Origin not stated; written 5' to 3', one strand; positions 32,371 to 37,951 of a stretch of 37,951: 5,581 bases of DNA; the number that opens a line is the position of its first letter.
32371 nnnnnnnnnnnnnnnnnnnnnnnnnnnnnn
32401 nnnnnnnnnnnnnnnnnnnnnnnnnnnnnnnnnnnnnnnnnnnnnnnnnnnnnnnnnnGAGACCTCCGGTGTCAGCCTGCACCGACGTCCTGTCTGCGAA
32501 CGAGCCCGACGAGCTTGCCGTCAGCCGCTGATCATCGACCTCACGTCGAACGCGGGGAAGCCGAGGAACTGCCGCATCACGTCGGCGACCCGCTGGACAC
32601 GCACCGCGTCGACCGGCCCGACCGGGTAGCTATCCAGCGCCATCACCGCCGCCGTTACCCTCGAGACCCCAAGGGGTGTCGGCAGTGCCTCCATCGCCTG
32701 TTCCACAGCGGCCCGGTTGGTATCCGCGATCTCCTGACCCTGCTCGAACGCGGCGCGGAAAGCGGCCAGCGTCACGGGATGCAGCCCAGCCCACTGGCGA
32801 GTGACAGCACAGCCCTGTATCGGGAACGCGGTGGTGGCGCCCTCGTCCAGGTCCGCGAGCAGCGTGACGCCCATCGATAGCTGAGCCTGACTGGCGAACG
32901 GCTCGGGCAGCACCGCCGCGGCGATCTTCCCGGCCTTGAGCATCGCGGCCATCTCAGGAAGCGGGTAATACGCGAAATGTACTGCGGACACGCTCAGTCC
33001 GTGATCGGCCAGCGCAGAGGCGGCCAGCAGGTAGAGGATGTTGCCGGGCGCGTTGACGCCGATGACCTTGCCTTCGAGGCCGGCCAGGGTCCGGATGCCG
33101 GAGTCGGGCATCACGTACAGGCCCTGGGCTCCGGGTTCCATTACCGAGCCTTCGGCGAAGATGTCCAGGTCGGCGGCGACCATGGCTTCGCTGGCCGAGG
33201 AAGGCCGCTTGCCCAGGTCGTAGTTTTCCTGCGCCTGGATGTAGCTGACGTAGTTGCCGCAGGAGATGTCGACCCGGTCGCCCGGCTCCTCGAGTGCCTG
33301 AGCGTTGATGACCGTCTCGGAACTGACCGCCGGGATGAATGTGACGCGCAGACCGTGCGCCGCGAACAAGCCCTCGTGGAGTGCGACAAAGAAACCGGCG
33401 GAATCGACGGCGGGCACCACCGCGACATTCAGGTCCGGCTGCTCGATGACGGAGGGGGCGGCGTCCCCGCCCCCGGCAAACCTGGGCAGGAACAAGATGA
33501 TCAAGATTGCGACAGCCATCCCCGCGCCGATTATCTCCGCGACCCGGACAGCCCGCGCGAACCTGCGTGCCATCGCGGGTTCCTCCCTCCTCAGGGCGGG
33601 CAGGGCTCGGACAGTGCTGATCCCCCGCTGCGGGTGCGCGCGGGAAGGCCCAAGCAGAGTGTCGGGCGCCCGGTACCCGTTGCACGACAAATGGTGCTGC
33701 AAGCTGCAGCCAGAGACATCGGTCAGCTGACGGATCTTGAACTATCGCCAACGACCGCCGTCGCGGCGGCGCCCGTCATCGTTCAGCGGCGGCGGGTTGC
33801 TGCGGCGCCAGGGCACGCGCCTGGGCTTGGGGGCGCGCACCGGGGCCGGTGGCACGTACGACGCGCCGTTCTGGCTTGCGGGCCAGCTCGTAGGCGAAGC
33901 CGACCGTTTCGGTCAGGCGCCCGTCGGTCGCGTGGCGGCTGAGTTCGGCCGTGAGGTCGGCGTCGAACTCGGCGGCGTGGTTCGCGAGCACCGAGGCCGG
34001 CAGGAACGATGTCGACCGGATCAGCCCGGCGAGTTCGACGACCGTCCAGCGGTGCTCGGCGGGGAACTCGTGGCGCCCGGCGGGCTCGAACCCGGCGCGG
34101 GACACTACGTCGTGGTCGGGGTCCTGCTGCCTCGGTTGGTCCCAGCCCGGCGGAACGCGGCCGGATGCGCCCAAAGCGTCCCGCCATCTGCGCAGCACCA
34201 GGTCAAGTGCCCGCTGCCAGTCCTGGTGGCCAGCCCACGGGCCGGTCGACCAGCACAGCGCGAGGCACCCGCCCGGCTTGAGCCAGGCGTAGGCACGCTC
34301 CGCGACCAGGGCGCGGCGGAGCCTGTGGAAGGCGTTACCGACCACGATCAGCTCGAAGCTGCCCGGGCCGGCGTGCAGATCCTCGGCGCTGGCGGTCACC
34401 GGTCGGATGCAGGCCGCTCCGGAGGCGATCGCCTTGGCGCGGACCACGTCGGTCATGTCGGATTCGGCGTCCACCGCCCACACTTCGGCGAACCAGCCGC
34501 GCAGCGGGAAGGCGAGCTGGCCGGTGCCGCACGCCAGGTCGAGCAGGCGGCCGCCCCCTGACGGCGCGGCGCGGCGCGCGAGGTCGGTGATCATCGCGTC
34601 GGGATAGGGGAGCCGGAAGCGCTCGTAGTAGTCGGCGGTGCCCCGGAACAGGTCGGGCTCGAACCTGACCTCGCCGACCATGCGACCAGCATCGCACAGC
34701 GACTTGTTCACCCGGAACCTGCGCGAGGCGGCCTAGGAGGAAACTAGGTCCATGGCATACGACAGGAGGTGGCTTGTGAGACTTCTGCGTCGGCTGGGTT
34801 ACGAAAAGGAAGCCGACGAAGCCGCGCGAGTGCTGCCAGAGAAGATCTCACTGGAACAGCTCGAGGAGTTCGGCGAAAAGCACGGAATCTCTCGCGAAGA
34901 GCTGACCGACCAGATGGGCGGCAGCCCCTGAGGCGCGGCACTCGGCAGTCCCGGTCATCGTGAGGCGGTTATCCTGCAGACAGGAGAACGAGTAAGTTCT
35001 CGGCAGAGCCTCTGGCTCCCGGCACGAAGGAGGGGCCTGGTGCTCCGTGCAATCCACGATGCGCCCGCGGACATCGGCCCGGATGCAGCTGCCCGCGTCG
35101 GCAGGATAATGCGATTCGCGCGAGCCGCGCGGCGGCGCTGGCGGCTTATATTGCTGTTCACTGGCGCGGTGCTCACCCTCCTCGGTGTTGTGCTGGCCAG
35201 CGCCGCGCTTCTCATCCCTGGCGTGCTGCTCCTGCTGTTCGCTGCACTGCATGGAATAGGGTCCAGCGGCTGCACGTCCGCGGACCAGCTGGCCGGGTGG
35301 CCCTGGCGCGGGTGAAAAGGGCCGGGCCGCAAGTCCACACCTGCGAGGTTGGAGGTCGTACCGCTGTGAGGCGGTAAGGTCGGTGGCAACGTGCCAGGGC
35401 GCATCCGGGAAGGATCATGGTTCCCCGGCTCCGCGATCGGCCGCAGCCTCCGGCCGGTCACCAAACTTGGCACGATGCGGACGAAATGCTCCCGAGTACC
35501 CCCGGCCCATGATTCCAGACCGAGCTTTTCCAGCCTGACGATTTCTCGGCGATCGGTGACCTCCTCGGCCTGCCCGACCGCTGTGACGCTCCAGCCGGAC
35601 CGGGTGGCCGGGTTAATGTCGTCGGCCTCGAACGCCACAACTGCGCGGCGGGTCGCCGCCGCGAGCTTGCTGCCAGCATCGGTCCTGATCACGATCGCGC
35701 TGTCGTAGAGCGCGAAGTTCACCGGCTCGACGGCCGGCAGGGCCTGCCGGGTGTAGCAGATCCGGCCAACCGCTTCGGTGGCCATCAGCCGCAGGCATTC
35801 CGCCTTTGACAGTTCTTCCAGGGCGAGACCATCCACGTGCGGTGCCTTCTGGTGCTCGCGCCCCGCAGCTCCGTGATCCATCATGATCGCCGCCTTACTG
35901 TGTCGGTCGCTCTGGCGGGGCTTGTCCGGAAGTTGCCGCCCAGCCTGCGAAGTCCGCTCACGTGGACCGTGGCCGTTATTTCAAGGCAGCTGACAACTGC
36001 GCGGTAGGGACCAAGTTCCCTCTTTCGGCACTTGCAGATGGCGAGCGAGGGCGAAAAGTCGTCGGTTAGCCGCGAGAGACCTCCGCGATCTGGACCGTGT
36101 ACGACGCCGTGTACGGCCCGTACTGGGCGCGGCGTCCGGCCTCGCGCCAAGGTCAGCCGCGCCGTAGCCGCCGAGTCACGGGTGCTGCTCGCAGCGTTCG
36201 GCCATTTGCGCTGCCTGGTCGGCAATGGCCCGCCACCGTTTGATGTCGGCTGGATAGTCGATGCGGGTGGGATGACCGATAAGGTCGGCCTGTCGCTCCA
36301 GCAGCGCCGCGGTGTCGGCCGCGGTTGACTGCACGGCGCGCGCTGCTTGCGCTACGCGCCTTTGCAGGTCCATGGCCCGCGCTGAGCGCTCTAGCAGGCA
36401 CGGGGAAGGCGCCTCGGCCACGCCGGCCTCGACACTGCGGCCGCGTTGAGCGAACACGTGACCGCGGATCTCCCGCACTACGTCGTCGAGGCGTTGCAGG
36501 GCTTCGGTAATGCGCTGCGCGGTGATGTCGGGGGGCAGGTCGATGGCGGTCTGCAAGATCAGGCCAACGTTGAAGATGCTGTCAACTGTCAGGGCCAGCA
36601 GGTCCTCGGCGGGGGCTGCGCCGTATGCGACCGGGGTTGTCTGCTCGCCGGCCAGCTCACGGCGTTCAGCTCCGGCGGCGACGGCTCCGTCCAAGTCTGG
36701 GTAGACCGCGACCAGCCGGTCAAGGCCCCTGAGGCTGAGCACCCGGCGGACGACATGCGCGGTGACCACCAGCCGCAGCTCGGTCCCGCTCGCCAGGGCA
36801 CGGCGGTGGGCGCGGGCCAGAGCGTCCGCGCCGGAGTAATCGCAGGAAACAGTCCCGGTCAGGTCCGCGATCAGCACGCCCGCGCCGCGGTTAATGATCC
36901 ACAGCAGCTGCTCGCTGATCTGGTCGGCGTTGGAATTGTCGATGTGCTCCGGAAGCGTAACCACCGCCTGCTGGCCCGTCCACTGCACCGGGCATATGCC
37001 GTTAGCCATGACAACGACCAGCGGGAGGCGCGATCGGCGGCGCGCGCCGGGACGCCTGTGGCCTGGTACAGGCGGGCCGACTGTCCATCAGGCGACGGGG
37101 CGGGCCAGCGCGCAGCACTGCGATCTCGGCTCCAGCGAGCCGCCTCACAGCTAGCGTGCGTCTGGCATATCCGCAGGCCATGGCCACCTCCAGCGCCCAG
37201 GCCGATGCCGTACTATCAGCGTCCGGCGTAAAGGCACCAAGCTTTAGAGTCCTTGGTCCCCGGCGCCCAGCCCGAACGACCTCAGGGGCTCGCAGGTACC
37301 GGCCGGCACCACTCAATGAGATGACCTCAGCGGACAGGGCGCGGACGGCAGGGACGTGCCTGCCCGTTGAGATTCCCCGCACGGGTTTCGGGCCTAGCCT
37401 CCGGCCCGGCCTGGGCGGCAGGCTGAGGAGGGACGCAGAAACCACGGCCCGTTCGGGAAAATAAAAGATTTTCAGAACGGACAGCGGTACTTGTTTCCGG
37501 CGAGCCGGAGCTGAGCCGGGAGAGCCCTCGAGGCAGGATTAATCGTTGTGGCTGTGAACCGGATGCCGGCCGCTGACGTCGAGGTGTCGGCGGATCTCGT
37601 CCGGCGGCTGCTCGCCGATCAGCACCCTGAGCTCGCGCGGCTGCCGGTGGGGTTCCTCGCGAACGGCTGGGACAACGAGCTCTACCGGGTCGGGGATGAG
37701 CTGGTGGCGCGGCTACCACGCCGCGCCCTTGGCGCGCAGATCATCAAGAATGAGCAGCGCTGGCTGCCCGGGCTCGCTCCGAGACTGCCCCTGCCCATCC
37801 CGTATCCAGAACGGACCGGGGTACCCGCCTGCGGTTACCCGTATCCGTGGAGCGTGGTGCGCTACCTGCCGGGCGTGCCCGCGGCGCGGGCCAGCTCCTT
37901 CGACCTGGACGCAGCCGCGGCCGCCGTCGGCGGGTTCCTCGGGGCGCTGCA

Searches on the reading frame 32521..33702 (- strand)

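Call 83: search_protein_families(library=pfam, proteins=[window:32521-33702:-], max_evalue=0.0001)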
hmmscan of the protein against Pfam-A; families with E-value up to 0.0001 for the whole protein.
window:32521-33702:- (393 aa): 2 families
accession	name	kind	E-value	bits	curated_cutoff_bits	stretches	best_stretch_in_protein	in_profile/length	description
PF13379.11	NMT1_2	-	6.1e-14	52.9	24.7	1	87-335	4-246/252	NMT1-like family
PF09084.16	NMT1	-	3.9e-10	40.4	20.5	1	159-326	41-209/216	NMT1/THI5 like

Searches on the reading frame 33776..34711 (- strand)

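Call 83: search_protein_families(library=pfam, proteins=[window:33776-34711:-], max_evalue=0.0001)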
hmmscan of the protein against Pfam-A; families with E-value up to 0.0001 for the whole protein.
window:33776-34711:- (311 aa): 5 families
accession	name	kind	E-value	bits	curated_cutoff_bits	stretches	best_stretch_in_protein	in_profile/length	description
PF13649.12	Methyltransf_25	-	1.7e-14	54.7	27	1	57-148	2-97/97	Methyltransferase domain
PF08241.18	Methyltransf_11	-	1.6e-12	48.3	21.2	1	57-151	1-94/95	Methyltransferase domain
PF08242.18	Methyltransf_12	-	2.9e-11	44.4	30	1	57-150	1-98/98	Methyltransferase domain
PF13489.12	Methyltransf_23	-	1.6e-08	34.9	27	1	41-168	10-132/164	Methyltransferase domain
PF01209.24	Ubie_methyltran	-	2.5e-08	34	20.1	1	47-151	42-150/233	ubiE/COQ5 methyltransferase family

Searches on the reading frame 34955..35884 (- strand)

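Call 83: search_protein_families(library=pfam, proteins=[window:34955-35884:-], max_evalue=0.0001)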
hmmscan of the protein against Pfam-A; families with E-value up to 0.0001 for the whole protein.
window:34955-35884:- (309 aa): 1 family
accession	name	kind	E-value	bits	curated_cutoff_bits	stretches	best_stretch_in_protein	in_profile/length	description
PF12900.13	Pyridox_ox_2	-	1.5e-26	93.5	27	1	27-146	2-140/140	Pyridoxamine 5'-phosphate oxidase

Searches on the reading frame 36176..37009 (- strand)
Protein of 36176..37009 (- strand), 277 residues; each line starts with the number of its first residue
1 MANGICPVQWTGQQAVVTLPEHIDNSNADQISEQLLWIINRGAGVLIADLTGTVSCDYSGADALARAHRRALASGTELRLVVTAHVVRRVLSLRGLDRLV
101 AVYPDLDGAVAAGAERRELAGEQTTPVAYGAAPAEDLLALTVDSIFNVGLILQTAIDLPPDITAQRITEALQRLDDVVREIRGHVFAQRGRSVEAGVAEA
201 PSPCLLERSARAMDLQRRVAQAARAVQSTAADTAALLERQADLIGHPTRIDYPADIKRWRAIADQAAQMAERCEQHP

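Call 83: search_protein_families(library=pfam, proteins=[window:36176-37009:-], max_evalue=0.0001)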
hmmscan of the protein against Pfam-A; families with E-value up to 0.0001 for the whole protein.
window:36176-37009:- (277 aa): 2 families
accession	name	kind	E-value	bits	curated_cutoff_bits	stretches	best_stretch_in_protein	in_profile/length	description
PF01740.26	STAS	-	1.1e-11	44.9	22.6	1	15-109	11-106/106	STAS domain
PF13466.11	STAS_2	-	6.8e-06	26.6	29.2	1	17-97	1-80/80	STAS domain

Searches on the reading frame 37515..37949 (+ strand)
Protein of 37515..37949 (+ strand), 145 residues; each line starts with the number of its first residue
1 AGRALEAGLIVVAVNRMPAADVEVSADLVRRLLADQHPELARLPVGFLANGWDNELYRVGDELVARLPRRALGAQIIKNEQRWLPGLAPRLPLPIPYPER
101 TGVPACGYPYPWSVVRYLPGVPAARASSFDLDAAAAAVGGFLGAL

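Call 83: search_protein_families(library=pfam, proteins=[window:37515-37949:+], max_evalue=0.0001)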
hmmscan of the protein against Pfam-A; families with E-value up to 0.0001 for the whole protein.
window:37515-37949:+ (145 aa): 1 family
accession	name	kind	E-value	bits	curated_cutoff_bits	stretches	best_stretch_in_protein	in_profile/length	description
PF01636.29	APH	-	3.7e-12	46.9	23.2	1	48-145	5-107/239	Phosphotransferase enzyme family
